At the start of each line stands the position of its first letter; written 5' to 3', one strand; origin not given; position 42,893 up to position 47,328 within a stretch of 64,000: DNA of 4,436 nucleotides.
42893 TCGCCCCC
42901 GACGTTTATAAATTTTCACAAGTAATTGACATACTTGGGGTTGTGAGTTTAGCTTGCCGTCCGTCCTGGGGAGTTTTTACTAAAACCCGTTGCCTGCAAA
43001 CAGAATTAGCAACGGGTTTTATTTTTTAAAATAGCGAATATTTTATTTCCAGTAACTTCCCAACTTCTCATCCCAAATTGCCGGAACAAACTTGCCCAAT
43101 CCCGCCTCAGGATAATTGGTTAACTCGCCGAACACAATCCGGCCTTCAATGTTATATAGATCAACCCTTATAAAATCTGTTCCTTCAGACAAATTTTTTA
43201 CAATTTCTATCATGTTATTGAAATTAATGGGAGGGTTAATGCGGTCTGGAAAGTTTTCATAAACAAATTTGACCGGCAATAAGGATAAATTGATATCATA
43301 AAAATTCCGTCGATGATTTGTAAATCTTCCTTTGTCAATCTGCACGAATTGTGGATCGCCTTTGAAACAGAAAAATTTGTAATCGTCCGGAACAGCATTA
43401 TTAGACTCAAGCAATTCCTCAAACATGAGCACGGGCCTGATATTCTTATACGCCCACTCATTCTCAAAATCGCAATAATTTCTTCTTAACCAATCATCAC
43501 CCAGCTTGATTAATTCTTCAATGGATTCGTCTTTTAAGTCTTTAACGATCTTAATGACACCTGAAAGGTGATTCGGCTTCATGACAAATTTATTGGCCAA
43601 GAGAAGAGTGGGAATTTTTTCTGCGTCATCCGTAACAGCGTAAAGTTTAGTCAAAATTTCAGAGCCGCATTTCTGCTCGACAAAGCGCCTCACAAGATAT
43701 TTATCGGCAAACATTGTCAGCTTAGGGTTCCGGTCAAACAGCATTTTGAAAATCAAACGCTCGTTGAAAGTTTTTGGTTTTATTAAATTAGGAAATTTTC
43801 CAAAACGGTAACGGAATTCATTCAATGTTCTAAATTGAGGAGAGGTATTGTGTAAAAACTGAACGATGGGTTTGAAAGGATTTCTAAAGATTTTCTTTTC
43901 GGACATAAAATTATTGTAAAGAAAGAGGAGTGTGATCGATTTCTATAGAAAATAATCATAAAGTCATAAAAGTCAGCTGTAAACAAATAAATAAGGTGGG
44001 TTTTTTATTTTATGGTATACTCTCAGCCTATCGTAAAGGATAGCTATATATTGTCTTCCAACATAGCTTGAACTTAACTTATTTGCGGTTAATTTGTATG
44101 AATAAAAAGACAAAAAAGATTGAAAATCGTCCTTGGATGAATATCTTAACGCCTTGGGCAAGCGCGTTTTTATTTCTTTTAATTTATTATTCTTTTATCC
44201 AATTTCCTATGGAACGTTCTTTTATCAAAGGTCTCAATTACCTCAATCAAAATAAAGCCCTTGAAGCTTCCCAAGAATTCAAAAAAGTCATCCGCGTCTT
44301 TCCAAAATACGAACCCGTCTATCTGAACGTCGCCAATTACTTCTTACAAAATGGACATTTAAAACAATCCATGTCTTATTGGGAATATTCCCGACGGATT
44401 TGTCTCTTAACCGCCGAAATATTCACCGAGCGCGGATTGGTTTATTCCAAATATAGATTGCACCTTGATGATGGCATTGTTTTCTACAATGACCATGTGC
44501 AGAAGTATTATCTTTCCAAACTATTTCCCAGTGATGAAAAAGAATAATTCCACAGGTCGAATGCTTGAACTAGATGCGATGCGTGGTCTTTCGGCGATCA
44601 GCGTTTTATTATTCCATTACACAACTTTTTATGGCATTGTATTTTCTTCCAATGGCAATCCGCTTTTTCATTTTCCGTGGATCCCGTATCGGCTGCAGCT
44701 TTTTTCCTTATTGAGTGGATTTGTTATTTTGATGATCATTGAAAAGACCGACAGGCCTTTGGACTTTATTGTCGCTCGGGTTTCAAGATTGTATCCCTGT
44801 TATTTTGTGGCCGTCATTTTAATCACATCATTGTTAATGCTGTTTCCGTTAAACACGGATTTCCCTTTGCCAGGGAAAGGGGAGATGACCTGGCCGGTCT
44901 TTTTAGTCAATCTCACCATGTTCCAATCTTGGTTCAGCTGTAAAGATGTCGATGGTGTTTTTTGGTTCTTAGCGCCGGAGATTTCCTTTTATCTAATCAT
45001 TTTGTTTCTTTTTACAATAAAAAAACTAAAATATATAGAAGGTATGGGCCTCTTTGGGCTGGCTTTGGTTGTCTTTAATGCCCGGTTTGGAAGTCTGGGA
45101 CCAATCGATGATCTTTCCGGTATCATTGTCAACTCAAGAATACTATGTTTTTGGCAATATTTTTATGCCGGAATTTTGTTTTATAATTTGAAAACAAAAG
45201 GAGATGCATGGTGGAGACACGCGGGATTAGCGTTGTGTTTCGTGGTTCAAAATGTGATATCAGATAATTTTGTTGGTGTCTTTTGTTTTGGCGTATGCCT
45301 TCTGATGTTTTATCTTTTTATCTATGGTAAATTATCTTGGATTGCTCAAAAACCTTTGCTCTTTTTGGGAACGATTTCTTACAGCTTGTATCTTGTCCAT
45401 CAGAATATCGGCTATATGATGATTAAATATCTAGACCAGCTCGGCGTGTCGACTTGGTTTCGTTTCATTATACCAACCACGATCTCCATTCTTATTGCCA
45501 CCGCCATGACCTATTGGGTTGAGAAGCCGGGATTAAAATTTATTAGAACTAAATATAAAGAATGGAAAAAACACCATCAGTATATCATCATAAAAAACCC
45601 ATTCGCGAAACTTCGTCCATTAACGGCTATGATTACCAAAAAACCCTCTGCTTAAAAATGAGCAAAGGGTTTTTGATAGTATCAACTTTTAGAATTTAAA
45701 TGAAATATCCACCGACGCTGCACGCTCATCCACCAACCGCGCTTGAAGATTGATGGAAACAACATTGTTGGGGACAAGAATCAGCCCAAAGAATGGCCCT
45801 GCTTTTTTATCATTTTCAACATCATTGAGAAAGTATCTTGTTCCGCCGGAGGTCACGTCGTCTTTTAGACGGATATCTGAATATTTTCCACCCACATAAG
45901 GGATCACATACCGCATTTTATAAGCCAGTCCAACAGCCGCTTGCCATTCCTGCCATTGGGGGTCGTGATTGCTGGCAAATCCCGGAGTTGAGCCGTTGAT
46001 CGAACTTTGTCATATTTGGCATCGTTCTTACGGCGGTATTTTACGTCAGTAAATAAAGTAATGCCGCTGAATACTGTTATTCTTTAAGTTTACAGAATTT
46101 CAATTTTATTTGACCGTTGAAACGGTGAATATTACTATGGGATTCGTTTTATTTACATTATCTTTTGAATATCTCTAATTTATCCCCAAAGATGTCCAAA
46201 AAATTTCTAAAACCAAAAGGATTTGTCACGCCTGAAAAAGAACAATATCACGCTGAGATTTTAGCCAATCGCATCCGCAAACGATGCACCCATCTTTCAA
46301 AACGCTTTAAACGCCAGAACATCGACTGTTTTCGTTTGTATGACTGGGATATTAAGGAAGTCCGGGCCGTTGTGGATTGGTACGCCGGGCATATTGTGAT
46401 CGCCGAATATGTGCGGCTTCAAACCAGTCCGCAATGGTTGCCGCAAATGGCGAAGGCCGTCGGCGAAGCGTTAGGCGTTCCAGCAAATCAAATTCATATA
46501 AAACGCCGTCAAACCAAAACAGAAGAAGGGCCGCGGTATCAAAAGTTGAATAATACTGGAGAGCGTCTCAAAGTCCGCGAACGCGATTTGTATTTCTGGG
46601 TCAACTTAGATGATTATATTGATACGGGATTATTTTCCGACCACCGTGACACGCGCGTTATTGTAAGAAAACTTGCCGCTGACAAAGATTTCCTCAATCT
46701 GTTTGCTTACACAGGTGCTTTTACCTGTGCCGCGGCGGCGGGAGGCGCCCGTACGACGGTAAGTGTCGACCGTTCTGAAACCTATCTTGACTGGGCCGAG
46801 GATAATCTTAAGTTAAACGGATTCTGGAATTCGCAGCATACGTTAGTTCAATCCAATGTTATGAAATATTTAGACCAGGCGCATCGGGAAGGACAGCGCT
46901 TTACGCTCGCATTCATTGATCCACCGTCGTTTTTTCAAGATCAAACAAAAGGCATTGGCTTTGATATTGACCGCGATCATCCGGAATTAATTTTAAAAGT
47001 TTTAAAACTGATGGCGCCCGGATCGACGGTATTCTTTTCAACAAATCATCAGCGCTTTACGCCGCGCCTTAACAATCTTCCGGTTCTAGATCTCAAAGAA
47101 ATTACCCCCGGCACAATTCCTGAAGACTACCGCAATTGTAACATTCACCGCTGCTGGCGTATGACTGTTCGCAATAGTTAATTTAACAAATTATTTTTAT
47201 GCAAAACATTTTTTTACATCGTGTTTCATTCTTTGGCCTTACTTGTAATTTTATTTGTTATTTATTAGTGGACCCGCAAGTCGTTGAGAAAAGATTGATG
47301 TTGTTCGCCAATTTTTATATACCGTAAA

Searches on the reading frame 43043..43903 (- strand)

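Call 17: search_protein_families(library=pfam, proteins=[window:43043-43903:-], max_evalue=0.001)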
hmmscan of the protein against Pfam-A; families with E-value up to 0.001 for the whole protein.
window:43043-43903:- (286 aa): 1 family
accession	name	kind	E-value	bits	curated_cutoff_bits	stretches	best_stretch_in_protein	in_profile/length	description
PF14305.11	ATPgrasp_TupA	-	2.6e-46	158.5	25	1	49-285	2-240/241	TupA-like ATPgrasp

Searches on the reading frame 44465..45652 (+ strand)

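Call 17: search_protein_families(library=pfam, proteins=[window:44465-45652:+], max_evalue=0.001)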
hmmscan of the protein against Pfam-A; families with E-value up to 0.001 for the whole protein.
window:44465-45652:+ (396 aa): 1 family
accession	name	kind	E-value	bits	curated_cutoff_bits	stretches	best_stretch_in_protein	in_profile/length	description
PF01757.29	Acyl_transf_3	-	1.7e-22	80.4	31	1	35-348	3-324/326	Acyltransferase domain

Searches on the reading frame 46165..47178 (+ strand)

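Call 17: search_protein_families(library=pfam, proteins=[window:46165-47178:+], max_evalue=0.001)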
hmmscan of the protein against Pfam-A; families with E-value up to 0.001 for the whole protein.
window:46165-47178:+ (338 aa): 2 families
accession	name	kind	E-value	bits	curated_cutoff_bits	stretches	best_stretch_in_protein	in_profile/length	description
PF10672.15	Methyltrans_SAM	-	1.3e-23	84.1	27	1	70-300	19-245/286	S-adenosylmethionine-dependent methyltransferase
PF03602.21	Cons_hypoth95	-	8.8e-09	35.7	24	1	171-257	40-123/182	Conserved hypothetical protein 95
